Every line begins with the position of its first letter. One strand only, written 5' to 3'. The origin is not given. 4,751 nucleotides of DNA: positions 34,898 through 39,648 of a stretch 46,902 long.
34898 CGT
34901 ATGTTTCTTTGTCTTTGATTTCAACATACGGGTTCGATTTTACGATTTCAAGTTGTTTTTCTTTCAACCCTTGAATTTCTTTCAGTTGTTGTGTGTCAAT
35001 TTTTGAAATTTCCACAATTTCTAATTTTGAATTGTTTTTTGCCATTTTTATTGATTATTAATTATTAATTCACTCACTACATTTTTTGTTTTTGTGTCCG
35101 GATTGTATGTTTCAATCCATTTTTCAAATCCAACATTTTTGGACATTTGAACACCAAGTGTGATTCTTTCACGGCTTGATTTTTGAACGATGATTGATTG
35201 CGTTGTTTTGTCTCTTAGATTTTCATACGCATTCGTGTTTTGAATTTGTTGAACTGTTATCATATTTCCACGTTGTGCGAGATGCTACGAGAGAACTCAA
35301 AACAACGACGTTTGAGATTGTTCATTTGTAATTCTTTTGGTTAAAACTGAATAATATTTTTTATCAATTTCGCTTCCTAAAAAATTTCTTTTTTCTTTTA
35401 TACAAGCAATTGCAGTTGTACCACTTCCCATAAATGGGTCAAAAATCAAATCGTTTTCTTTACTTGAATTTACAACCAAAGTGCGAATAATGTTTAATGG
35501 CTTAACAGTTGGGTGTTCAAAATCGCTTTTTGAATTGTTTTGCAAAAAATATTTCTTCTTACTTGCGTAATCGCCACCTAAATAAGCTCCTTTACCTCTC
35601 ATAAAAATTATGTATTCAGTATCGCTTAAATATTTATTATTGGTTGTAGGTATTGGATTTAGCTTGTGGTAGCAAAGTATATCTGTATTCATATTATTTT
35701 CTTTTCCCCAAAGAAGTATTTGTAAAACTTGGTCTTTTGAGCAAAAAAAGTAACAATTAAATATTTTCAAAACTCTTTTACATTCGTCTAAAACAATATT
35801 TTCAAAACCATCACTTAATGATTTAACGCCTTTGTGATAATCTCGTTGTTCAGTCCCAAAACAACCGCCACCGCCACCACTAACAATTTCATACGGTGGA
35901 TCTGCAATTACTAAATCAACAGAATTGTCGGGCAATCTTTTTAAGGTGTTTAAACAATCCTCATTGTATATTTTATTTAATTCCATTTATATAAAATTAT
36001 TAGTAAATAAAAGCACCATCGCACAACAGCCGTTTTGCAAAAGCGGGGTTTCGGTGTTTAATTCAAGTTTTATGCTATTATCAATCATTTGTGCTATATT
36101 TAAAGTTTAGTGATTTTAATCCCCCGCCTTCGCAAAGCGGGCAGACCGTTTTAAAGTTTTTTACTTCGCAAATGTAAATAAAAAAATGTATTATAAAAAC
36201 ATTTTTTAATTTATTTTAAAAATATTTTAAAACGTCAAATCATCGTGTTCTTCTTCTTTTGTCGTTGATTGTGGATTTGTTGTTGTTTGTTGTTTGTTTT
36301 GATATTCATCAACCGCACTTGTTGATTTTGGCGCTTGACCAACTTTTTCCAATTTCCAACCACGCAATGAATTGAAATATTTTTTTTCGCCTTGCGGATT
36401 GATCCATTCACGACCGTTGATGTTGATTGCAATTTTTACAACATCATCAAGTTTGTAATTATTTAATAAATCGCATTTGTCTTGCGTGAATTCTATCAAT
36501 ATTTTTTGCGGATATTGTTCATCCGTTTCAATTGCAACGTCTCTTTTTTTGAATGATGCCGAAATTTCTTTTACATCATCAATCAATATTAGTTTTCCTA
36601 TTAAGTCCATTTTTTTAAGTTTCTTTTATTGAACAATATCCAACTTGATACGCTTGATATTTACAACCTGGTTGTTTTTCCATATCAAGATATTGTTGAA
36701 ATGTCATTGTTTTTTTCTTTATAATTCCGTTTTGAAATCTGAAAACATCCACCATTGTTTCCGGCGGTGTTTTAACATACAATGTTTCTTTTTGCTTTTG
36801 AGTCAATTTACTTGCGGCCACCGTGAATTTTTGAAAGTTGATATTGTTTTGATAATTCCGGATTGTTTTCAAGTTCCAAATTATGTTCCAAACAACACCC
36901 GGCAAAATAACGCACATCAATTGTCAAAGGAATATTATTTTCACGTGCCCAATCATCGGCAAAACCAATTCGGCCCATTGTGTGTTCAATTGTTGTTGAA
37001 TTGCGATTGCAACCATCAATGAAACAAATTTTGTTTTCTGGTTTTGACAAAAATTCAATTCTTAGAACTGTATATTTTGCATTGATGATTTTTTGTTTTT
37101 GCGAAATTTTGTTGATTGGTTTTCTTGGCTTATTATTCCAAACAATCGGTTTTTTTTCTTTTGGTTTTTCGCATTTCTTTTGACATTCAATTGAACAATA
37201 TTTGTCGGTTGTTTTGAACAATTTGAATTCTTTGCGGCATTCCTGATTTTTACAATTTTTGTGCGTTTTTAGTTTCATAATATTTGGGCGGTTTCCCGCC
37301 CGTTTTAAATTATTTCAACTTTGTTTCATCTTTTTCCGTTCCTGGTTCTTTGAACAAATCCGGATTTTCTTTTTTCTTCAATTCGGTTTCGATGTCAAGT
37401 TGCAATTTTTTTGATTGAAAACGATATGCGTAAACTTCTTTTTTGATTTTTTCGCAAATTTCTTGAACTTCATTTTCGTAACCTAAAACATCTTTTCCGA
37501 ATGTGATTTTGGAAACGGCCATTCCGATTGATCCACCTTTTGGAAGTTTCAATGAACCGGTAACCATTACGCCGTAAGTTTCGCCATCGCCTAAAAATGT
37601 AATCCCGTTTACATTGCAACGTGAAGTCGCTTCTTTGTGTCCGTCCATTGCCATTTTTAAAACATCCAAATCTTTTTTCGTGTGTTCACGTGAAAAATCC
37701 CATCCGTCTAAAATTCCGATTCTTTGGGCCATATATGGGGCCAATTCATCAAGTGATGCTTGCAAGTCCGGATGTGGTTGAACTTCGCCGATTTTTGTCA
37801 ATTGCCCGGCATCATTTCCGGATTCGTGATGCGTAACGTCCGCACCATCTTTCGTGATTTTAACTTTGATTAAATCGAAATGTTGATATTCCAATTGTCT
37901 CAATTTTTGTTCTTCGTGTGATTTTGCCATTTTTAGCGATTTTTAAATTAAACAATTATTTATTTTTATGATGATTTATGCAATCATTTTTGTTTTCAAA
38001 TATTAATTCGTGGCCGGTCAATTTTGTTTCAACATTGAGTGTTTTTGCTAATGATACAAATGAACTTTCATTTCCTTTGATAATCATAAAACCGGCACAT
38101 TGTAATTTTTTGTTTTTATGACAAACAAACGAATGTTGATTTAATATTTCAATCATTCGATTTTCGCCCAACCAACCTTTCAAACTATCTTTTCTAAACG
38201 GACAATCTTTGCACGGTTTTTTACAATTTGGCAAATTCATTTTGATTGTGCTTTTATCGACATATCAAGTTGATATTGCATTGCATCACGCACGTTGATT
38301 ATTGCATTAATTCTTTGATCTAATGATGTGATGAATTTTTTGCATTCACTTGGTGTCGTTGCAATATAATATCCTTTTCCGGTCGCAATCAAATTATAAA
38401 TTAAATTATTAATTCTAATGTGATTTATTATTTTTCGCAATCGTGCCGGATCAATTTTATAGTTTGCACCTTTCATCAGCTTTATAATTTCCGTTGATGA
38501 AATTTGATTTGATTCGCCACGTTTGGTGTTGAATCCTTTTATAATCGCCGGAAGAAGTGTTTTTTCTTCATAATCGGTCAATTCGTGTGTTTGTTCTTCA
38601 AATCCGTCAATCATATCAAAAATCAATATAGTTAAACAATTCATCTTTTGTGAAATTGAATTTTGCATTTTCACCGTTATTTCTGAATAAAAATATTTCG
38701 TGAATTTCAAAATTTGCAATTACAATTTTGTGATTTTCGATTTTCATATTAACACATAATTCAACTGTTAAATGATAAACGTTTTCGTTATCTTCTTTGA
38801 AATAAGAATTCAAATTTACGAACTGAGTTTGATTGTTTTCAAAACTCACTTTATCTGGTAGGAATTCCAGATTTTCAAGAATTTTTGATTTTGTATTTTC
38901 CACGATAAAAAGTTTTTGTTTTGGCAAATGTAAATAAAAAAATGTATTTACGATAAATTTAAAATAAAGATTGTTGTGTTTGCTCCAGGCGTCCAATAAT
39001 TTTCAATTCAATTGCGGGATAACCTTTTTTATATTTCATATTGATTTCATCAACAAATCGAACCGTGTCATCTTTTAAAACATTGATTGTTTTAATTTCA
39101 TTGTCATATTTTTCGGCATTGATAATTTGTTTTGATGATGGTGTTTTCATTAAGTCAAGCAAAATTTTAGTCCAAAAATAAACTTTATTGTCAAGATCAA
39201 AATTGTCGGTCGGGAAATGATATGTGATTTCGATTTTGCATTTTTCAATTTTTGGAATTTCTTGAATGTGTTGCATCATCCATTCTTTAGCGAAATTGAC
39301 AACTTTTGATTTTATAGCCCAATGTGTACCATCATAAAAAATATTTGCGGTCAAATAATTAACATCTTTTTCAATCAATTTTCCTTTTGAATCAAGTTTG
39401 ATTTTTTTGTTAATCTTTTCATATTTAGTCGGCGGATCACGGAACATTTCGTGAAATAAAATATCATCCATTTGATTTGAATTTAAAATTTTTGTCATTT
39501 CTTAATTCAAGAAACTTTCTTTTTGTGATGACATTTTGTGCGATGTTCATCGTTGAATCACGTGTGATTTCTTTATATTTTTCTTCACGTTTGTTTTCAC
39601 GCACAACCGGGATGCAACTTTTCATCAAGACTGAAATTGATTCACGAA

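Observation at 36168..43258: Exact 25-nt promoter core present three times, each ahead of an orphan or compositionally foreign gene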

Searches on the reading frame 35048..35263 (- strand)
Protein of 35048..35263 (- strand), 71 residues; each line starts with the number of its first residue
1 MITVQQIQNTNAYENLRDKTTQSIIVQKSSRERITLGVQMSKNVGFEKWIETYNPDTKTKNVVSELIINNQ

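Call 16: search_protein_families(library=pfam, proteins=[window:35048-35263:-], max_evalue=0.01)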
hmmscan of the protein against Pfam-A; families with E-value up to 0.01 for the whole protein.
window:35048-35263:- (71 aa): 0 families

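Call 17: search_protein_families(library=phrogs, proteins=[window:35048-35263:-], max_evalue=0.001)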
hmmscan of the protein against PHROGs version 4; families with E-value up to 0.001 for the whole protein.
window:35048-35263:- (71 aa): 1 family
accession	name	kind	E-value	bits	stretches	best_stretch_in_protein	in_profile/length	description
phrog_9620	-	unknown function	5.6e-44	149.3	1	1-71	1-71/71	-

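Call 67: search_protein_families(library=pfam, proteins=[window:35051-35263:-], max_evalue=5)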
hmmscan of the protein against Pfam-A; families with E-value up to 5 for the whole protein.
window:35051-35263:- (71 aa): 2 families
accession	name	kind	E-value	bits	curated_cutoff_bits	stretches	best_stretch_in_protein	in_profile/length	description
PF12007.14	DUF3501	-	0.016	15.7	25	1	2-41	2-40/187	Protein of unknown function (DUF3501)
PF24495.1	Ig_TMEM131_2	-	0.092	13.2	27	1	33-63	5-35/94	Transmembrane protein 131 second Ig-like domain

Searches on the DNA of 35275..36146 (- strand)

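Call 71: search_dna_similar(query=window:35275-36146:-, collection=phages, mode=distant, max_rows=15)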
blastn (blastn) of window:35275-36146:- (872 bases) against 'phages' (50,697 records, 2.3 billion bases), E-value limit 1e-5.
Records with a match: 25; places in all: 25; records where one place covers at least 80% of the query: 0.
Best place of each record, by identity: 95-99% 2; 90-95% 1; 80-90% 8; 60-80% 14.
By first word of the organism name: Staphylococcus 13; Bacteriophage 2; Cellulophaga 2; Prochlorococcus 2; Geobacillus 2; uncultured 1; Campylobacter 1; Lactococcus 1; Clostridium 1.
By host as written in the record: - 5; Staphylococcus epidermidis F12 4; Staphylococcus epidermidis 3; Staphylococcus sp. 3; Cellulophaga baltica #18 2; Prochlorococcus sp. NATL1A 2; Campylobacter jejuni subsp. jejuni strain su252gM/12A 1; Lactococcus lactis DGCC7127 1; and 4 more.
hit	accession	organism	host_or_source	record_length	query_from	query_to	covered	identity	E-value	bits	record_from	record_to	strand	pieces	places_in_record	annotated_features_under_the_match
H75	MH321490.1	Staphylococcus phage Quidividi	Staphylococcus epidermidis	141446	155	796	14%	83.1%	5e-10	132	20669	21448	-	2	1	site-specific DNA methyltransferase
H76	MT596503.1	Staphylococcus phage vB_SepM_BE06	Staphylococcus epidermidis F12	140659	155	796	14%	83.1%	5e-10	132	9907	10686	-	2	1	Rsrl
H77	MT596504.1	Staphylococcus phage vB_SepM_BE07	Staphylococcus epidermidis F12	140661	155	796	14%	83.1%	5e-10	132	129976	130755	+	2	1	rsrIM: Modification methylase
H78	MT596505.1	Staphylococcus phage vB_SepM_BE08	Staphylococcus epidermidis F12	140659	155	796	14%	83.1%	5e-10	132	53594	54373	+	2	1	rsrIM: Modification methylase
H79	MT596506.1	Staphylococcus phage vB_SepM_BE09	Staphylococcus epidermidis F12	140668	155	796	14%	83.1%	5e-10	132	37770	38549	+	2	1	rsrIM: Modification methylase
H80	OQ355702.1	Staphylococcus phage vB_SepM_BE24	Staphylococcus epidermidis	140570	155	796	14%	83.1%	5e-10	132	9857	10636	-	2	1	hypothetical protein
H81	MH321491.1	Staphylococcus phage Twillingate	Staphylococcus epidermidis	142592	155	796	14%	81.5%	3e-7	123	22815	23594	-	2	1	site-specific DNA methyltransferase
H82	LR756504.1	uncultured phage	metagenomic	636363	666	794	15%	72.1%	5e-10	72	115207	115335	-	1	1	record has no annotation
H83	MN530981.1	Campylobacter phage DA10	Campylobacter jejuni subsp. jejuni ...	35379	685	792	12%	76.9%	3e-13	83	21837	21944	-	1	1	site-specific DNA methyltransferase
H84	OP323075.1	Lactococcus phage D4351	Lactococcus lactis DGCC7127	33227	154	261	12%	72.1%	3e-6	60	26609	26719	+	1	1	modification methylase | endodeoxyribonuclease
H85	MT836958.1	Bacteriophage sp.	human fecal samples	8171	695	794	11%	77.0%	1e-11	78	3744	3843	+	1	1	record has no annotation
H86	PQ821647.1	Clostridium phage HMD-PC1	Clostridium perfringens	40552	700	794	11%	80.0%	2e-14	87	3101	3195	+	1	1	site-specific DNA-methyltransferase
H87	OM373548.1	Staphylococcus phage vB_SpsM-DH2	Staphylococcus pseudintermedius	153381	161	255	11%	73.7%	3e-6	60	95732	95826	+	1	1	record has no annotation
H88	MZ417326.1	Staphylococcus phage PG-2021_27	Staphylococcus aureus Twort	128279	683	772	10%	75.6%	8e-8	64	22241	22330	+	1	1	record has no annotation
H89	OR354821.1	Staphylococcus phage Alsa_2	Staphylococcus sp.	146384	683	772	10%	75.6%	8e-8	64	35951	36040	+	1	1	DNA methyltransferase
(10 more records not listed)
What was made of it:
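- Tried and rejected: Only distant MTase coding similarity was found (call 71).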

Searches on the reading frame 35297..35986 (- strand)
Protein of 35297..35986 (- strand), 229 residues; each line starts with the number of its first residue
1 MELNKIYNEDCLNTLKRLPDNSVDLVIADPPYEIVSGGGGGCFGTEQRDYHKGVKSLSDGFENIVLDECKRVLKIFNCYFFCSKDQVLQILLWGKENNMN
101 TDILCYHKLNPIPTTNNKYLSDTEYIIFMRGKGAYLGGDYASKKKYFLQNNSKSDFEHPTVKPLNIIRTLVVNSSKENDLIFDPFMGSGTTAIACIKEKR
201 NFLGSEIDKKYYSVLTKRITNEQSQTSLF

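Call 16: search_protein_families(library=pfam, proteins=[window:35297-35986:-], max_evalue=0.01)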
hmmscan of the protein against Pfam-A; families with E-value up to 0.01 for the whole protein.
window:35297-35986:- (229 aa): 4 families
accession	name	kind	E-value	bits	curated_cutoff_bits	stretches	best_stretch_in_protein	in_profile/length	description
PF01555.25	N6_N4_Mtase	-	1.5e-29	104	26.7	1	23-214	1-218/221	DNA methylase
PF01170.24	UPF0020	-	7.2e-05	23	22.3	0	175-203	26-54/197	RMKL-like, methyltransferase domain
PF02086.21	MethyltransfD12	-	0.0019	18.4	22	0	173-221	18-64/253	D12 class N6 adenine-specific DNA methyltransferase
PF02384.22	N6_Mtase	-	0.0056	16.5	20.4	0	163-214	31-83/311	N-6 DNA Methylase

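Call 17: search_protein_families(library=phrogs, proteins=[window:35297-35986:-], max_evalue=0.001)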
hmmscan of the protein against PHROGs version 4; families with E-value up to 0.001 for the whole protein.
window:35297-35986:- (229 aa): 12 families
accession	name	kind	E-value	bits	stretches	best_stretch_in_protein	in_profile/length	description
phrog_67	-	other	2.7e-53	183.1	1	1-228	121-352/743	DNA methyltransferase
phrog_498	-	other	2e-27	97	1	16-224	216-425/633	DNA methyltransferase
phrog_3008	-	other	8.4e-25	88.4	1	140-227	129-219/244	DNA methyltransferase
phrog_18293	-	other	3e-19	70.1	1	142-223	32-111/119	methyltransferase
phrog_8769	-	other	2.2e-14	54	1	167-221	1-55/71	methyltransferase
phrog_23085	-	unknown function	5.6e-13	49.7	1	151-222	36-108/138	-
phrog_6952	-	other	5.3e-12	47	1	157-221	113-177/181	DNA methyltransferase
phrog_23148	-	unknown function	1e-11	46.1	1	151-221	78-148/165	-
phrog_6025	-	other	9e-11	42.7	1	5-103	13-105/192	DNA methyltransferase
phrog_12862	-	unknown function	8.3e-08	33.2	1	3-35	2-34/149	-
phrog_18146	-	other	1.6e-07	31.6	0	165-210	56-102/452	DNA methyltransferase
phrog_16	-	DNA, RNA and nucleotide metabolism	2.5e-07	30.3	1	118-225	838-915/986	DNA helicase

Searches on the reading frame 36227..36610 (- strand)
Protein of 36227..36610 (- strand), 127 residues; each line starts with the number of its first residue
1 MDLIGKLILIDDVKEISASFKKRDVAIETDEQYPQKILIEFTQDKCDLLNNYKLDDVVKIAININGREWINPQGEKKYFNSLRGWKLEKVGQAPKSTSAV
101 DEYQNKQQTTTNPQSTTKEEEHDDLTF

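Call 16: search_protein_families(library=pfam, proteins=[window:36227-36610:-], max_evalue=0.01)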
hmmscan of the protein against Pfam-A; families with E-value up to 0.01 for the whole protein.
window:36227-36610:- (127 aa): 1 family
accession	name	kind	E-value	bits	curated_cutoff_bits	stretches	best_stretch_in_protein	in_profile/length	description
PF11325.14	DUF3127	-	2.6e-26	92.1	27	1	3-88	2-85/85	Domain of unknown function (DUF3127)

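Call 17: search_protein_families(library=phrogs, proteins=[window:36227-36610:-], max_evalue=0.001)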
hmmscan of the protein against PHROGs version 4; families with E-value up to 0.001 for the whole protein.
window:36227-36610:- (127 aa): 1 family
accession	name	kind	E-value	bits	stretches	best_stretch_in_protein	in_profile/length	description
phrog_4932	-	DNA, RNA and nucleotide metabolism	5.8e-48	162.9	1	1-127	1-117/117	single strand DNA binding protein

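Call 40: find_related_loci(query=window:36227-36610:-, collection=viral_contigs, flank=8000)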
Query window:36227-36610:- (127 aa) in viral_contigs; peptide patterns used: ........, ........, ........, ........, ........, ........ (x = any residue, [..] = any of these).
19 stretches matched a pattern; 9 encode a relative of the query (tblastn E <= 1e-3); 9 distinct loci.
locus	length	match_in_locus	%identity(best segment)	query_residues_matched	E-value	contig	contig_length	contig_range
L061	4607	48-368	54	1-107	1e-33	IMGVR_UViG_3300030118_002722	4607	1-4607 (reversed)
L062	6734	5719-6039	53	1-107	5e-33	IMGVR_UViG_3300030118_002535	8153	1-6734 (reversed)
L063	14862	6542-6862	53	1-107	5e-33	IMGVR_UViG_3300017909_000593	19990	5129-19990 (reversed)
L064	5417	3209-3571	48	1-127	9e-33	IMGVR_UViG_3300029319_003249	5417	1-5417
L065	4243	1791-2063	59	1-90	1e-32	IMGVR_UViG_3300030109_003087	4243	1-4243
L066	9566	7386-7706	51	1-107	8e-32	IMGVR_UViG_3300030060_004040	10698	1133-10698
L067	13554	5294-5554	53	2-87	2e-28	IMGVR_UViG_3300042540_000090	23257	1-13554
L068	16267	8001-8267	47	1-88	9e-26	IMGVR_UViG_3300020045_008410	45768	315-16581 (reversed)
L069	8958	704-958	43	1-89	2e-21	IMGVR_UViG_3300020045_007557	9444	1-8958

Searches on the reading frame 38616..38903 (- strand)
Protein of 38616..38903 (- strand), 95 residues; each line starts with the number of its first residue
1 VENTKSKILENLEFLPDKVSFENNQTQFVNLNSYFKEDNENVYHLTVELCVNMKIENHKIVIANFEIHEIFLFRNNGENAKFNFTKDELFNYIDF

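Call 16: search_protein_families(library=pfam, proteins=[window:38616-38903:-], max_evalue=0.01)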
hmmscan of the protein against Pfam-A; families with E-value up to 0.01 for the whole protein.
window:38616-38903:- (95 aa): 0 families

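Call 17: search_protein_families(library=phrogs, proteins=[window:38616-38903:-], max_evalue=0.001)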
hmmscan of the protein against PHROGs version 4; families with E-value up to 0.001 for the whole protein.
window:38616-38903:- (95 aa): 1 family
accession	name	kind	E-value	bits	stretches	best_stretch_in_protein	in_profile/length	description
phrog_13145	-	unknown function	5.2e-60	202.1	1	1-95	32-126/126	-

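Call 47: find_related_loci(query=window:38616-38903:-, collection=viral_contigs, flank=6000)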
Query window:38616-38903:- (95 aa) in viral_contigs; peptide patterns used: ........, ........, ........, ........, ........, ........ (x = any residue, [..] = any of these).
8 stretches matched a pattern, but none encodes a relative of the query by tblastn (E <= 1e-3).
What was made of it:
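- Tried and rejected: gp25 in IMG/VR: no relatives (call 47).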

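Call 67: search_protein_families(library=pfam, proteins=[window:38619-38903:-], max_evalue=5)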
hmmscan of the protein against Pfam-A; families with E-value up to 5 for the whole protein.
window:38619-38903:- (95 aa): 0 families

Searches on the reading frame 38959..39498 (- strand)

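Call 16: search_protein_families(library=pfam, proteins=[window:38959-39498:-], max_evalue=0.01)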
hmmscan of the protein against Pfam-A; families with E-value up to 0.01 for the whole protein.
window:38959-39498:- (179 aa): 0 families

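Call 17: search_protein_families(library=phrogs, proteins=[window:38959-39498:-], max_evalue=0.001)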
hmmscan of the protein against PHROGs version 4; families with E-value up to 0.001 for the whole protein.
window:38959-39498:- (179 aa): 2 families
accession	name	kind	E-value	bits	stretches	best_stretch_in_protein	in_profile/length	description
phrog_4632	-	DNA, RNA and nucleotide metabolism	1.2e-77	260.5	1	12-179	2-168/171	RusA-like Holliday junction resolvase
phrog_34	-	DNA, RNA and nucleotide metabolism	1.7e-05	25.6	1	57-168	95-192/259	RusA-like Holliday junction resolvase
